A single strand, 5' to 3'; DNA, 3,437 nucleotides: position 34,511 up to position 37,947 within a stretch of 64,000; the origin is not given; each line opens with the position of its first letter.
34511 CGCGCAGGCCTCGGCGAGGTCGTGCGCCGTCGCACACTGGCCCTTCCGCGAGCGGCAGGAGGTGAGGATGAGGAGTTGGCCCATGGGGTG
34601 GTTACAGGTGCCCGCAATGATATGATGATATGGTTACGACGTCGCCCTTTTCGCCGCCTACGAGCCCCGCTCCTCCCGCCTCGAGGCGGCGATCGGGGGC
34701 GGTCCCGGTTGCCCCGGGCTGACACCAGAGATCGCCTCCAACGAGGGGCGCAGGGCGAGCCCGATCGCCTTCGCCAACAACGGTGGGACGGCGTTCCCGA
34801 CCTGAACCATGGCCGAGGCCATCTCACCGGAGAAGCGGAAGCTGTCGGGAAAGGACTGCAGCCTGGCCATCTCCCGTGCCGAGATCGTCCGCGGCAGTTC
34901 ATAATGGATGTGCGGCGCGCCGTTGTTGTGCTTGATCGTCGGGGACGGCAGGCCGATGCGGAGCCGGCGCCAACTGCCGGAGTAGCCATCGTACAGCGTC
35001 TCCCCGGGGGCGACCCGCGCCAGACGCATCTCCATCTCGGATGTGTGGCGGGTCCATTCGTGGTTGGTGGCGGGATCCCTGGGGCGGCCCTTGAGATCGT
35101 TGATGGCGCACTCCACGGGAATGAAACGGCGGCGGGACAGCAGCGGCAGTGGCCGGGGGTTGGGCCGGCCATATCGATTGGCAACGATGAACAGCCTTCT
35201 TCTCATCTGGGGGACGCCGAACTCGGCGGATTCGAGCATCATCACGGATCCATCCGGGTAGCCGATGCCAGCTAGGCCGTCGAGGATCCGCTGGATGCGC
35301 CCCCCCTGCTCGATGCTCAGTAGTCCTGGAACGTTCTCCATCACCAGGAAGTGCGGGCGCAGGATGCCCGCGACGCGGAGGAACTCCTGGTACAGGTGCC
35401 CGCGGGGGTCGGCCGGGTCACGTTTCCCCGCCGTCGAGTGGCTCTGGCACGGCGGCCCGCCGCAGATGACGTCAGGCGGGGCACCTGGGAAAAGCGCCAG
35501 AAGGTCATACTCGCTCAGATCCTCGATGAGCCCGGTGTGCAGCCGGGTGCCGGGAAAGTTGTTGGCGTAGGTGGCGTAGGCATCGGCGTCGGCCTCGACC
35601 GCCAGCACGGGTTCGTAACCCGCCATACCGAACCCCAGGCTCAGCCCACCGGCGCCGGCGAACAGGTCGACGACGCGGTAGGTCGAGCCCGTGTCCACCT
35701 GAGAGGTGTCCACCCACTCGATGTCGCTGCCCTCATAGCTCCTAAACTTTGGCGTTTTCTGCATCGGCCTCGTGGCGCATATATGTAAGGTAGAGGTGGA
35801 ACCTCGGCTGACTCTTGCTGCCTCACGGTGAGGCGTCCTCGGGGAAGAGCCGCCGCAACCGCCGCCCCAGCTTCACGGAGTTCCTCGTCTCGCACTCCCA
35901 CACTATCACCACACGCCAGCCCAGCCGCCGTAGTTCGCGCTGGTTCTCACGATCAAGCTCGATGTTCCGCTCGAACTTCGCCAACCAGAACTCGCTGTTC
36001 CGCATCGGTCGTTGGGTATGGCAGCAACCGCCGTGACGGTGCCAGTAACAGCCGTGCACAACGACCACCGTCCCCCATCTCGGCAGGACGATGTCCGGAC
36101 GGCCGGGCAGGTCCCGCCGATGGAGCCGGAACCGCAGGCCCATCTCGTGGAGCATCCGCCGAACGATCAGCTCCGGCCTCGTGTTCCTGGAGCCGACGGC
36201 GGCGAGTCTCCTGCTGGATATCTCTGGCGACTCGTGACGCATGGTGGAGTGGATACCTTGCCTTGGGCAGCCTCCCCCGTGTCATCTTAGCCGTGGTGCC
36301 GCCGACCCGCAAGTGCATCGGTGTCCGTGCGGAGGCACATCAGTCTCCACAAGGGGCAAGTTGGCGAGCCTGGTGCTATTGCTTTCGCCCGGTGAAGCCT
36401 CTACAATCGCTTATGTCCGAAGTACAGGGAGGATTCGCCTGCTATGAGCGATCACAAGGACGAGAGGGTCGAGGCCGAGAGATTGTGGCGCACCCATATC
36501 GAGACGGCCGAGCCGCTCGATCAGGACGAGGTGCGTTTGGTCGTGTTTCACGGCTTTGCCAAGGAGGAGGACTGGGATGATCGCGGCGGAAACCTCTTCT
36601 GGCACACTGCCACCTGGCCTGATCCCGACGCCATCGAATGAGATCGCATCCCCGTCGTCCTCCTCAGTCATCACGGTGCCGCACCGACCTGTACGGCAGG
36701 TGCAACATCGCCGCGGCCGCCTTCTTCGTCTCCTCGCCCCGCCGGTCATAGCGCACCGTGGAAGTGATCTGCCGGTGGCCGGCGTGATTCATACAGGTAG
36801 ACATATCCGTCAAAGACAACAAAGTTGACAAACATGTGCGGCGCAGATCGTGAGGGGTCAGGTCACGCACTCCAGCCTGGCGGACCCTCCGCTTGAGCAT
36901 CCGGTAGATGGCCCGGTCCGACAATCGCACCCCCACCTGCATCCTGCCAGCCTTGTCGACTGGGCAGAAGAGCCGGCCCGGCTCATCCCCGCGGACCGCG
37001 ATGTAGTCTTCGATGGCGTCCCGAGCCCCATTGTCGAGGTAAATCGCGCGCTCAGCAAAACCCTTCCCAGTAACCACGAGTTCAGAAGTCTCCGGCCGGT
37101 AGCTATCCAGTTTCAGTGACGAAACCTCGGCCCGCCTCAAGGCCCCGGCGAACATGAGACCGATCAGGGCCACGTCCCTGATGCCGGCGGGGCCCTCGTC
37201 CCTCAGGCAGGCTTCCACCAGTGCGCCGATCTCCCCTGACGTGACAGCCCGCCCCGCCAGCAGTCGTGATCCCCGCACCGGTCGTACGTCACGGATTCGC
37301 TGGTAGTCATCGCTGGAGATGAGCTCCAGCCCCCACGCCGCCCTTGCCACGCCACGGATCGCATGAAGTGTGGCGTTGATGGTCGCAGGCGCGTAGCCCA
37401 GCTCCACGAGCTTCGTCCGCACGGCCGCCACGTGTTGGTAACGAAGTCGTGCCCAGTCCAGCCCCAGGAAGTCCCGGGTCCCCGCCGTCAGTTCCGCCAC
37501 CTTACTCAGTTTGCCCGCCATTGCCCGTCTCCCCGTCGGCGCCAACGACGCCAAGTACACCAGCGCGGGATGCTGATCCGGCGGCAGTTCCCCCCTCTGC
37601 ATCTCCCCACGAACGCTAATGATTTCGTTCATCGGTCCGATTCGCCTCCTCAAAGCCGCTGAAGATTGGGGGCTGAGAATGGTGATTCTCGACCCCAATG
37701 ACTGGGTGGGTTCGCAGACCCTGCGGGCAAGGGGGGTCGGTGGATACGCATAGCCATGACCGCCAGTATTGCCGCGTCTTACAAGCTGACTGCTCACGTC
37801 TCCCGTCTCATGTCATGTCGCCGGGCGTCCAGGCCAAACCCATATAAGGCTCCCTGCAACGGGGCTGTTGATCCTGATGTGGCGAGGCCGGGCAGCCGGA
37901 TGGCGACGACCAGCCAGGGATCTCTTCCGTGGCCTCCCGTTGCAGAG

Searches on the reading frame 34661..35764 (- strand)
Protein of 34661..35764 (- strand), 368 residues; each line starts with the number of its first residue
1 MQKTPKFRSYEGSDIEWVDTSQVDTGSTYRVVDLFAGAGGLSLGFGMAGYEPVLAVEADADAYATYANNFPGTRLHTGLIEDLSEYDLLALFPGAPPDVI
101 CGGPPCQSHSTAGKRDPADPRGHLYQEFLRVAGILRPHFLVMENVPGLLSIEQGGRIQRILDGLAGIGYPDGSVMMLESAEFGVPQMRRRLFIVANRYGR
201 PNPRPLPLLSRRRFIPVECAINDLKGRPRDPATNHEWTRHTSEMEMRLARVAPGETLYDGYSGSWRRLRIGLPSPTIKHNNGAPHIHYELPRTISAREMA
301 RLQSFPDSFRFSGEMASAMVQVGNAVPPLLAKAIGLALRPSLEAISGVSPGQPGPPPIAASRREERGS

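Call 48: search_protein_families(library=pfam, proteins=[window:34661-35764:-], max_evalue=0.001)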
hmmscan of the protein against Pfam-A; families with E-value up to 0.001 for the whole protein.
window:34661-35764:- (368 aa): 1 family
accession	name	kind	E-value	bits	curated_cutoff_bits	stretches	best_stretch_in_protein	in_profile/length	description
PF00145.23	DNA_methylase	-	2.7e-60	204.9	22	1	29-336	1-320/324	C-5 cytosine-specific DNA methylase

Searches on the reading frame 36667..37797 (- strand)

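Call 48: search_protein_families(library=pfam, proteins=[window:36667-37797:-], max_evalue=0.001)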
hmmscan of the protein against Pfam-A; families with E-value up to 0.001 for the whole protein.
window:36667-37797:- (377 aa): 1 family
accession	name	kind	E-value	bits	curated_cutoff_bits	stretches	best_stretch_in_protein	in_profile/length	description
PF00589.27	Phage_integrase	-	6.7e-21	75.2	27.1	1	186-352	4-167/172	Phage integrase family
